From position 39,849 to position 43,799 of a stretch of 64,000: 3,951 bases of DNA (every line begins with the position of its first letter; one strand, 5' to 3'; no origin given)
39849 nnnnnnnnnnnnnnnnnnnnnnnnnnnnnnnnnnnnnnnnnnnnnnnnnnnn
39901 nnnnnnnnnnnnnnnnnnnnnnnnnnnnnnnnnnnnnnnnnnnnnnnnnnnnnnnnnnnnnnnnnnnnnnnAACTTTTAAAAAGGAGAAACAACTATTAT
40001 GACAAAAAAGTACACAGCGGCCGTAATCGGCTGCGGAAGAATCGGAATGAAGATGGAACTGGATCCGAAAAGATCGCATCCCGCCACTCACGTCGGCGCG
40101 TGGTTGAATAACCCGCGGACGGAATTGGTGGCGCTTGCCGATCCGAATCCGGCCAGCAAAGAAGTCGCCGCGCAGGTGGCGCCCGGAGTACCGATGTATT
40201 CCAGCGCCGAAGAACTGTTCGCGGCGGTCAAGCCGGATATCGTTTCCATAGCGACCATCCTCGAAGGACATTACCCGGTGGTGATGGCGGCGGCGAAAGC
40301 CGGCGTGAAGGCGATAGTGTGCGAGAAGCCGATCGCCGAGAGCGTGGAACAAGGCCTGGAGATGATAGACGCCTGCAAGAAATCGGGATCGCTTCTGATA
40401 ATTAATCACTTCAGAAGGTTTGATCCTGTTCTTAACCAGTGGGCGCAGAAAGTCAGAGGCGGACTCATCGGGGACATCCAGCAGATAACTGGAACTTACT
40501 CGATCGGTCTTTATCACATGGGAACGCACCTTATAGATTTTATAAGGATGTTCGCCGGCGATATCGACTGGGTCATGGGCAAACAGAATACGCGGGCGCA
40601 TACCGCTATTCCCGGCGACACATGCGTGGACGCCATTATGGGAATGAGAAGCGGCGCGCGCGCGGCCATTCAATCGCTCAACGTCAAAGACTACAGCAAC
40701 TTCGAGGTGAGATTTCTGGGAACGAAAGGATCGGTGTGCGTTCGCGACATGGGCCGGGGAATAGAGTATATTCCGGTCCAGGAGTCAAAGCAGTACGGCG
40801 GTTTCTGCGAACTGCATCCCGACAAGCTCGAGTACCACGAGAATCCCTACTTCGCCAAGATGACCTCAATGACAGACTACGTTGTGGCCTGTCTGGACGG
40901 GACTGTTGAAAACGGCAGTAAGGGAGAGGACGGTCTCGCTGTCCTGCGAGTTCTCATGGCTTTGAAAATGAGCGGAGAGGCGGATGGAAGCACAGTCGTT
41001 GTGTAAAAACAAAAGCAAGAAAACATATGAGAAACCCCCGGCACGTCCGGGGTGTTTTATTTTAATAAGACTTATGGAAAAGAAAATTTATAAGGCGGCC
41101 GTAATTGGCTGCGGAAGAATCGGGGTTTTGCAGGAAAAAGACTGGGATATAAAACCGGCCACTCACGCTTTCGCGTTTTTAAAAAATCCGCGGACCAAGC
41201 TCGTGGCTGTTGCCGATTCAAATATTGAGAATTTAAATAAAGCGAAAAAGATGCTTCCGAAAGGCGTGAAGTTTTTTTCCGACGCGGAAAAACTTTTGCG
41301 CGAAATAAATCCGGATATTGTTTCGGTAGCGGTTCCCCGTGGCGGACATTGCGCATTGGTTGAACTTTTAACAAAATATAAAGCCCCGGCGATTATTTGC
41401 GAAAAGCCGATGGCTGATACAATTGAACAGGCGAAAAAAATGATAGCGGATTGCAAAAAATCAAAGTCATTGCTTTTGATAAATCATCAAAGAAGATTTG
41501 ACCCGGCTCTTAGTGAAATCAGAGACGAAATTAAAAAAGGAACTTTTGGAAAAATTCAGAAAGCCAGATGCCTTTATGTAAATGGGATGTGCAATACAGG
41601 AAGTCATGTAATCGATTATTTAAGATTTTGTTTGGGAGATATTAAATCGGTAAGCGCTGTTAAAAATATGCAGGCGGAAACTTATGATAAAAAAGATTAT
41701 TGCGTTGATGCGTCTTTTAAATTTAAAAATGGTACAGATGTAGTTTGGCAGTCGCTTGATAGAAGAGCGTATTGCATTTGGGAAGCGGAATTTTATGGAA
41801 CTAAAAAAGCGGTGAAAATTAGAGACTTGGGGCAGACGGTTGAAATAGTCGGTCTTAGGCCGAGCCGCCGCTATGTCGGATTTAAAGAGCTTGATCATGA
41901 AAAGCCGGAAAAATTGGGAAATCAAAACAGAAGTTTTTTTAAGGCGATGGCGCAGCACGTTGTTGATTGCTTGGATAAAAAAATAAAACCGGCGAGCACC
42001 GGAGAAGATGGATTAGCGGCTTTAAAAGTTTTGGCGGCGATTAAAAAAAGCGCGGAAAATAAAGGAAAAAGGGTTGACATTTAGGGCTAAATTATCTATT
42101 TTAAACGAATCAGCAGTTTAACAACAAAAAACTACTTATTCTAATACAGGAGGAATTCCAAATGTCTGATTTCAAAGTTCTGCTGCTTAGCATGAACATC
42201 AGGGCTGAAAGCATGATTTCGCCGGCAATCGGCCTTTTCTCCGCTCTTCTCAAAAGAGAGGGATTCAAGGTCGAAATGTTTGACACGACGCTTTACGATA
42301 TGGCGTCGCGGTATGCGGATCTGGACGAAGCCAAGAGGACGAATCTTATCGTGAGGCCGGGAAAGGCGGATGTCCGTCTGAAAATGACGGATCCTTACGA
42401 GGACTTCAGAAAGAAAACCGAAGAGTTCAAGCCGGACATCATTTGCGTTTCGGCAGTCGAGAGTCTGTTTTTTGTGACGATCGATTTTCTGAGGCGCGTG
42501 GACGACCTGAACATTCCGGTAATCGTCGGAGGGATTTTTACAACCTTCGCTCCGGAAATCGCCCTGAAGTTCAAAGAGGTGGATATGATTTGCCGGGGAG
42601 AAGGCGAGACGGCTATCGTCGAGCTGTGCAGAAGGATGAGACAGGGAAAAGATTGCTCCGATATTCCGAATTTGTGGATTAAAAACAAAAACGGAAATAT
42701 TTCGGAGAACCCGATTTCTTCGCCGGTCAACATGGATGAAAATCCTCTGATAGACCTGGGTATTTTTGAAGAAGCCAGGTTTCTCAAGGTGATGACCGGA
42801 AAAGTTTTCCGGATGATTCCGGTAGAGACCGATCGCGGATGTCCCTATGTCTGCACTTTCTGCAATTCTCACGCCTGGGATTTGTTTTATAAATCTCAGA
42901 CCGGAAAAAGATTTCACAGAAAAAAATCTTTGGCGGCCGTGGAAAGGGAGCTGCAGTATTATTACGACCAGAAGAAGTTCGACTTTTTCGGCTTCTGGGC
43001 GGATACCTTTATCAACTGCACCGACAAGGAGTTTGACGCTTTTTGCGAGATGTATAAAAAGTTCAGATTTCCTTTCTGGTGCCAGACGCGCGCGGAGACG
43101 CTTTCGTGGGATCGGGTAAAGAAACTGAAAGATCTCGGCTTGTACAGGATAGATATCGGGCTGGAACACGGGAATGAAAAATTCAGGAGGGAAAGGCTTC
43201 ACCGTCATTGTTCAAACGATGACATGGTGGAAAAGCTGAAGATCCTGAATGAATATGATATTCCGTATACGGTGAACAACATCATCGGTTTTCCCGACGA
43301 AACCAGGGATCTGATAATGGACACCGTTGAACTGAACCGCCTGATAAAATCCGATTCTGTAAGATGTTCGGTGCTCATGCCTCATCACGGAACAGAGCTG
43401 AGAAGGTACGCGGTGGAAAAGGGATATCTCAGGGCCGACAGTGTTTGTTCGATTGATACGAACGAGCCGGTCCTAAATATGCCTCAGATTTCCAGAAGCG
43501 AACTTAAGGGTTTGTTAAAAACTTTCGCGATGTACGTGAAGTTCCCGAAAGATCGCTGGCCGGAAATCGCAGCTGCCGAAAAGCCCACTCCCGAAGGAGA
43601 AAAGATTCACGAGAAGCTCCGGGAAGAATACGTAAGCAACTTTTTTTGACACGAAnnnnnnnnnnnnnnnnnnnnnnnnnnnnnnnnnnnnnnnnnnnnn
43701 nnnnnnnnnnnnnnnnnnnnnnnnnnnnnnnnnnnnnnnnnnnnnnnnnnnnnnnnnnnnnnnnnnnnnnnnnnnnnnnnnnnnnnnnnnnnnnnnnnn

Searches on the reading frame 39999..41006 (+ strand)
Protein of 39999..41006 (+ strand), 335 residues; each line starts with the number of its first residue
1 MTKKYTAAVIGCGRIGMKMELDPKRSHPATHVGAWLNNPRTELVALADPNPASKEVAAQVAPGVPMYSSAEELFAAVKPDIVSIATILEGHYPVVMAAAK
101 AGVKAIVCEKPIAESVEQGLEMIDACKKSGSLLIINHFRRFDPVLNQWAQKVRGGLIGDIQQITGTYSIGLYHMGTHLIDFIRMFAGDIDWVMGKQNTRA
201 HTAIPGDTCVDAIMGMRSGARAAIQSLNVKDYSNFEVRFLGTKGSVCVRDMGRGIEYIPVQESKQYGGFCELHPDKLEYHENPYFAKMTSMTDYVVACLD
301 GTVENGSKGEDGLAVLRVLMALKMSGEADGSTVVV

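Call 12: search_protein_families(library=pfam, proteins=[window:39999-41006:+], max_evalue=0.001)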
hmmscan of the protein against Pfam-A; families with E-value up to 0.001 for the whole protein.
window:39999-41006:+ (335 aa): 3 families
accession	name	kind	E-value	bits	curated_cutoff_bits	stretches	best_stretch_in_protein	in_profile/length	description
PF01408.29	GFO_IDH_MocA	-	3.8e-22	79.7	24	1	7-137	3-120/120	Oxidoreductase family, NAD-binding Rossmann fold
PF22725.1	GFO_IDH_MocA_C3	-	1.8e-09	38.1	27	1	171-246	46-123/124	GFO/IDH/MocA C-terminal domain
PF02894.22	GFO_IDH_MocA_C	-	0.00041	20.7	22.9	0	171-325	43-209/218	Oxidoreductase family, C-terminal alpha/beta domain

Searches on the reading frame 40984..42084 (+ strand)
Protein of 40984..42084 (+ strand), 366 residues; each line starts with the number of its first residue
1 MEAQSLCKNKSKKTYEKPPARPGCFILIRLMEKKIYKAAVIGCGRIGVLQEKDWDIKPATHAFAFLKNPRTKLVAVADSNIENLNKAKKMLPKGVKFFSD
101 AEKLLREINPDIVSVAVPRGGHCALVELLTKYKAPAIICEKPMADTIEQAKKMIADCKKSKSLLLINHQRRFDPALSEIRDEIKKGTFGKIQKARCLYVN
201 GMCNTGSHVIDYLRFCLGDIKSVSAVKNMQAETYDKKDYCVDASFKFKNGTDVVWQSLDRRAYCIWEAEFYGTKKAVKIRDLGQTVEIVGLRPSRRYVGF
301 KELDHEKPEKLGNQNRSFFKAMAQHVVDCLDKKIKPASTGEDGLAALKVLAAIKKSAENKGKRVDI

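Call 12: search_protein_families(library=pfam, proteins=[window:40984-42084:+], max_evalue=0.001)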
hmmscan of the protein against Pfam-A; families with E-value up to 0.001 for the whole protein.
window:40984-42084:+ (366 aa): 3 families
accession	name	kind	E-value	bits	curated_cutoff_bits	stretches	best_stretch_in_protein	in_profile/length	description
PF01408.29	GFO_IDH_MocA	-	4e-18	66.7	24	1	37-168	2-120/120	Oxidoreductase family, NAD-binding Rossmann fold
PF02894.22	GFO_IDH_MocA_C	-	2.8e-09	37.5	22.9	1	204-364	45-216/218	Oxidoreductase family, C-terminal alpha/beta domain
PF22725.1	GFO_IDH_MocA_C3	-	3.9e-07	30.5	27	1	202-276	46-122/124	GFO/IDH/MocA C-terminal domain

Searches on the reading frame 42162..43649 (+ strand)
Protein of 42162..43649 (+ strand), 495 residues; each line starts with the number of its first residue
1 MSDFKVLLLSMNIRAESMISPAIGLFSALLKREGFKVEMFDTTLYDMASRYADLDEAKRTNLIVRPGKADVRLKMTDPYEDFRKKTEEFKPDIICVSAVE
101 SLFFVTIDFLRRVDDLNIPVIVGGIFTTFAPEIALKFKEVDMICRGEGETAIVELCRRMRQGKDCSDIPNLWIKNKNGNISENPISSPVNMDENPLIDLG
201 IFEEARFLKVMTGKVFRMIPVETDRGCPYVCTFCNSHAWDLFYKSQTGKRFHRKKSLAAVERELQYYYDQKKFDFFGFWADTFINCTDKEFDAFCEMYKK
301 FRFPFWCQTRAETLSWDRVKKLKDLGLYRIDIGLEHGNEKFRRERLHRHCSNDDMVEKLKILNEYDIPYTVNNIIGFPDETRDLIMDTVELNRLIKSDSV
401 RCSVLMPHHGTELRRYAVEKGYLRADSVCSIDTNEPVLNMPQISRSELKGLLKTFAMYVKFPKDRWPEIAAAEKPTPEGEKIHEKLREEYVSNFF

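Call 13: search_protein_families(library=pfam, proteins=[window:42162-43649:+], max_evalue=0.001)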
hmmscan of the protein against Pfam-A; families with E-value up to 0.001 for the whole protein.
window:42162-43649:+ (495 aa): 3 families
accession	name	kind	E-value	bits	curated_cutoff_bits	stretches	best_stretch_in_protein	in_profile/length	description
PF04055.27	Radical_SAM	-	1.9e-18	67.6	29.5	1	225-391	5-165/166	Radical SAM superfamily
PF02310.24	B12-binding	-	9.6e-11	42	32.1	1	77-155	39-120/121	B12 binding domain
PF19864.5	Radical_SAM_N2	-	0.0006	19.7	29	0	106-163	74-129/151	Radical SAM proteins, N-terminal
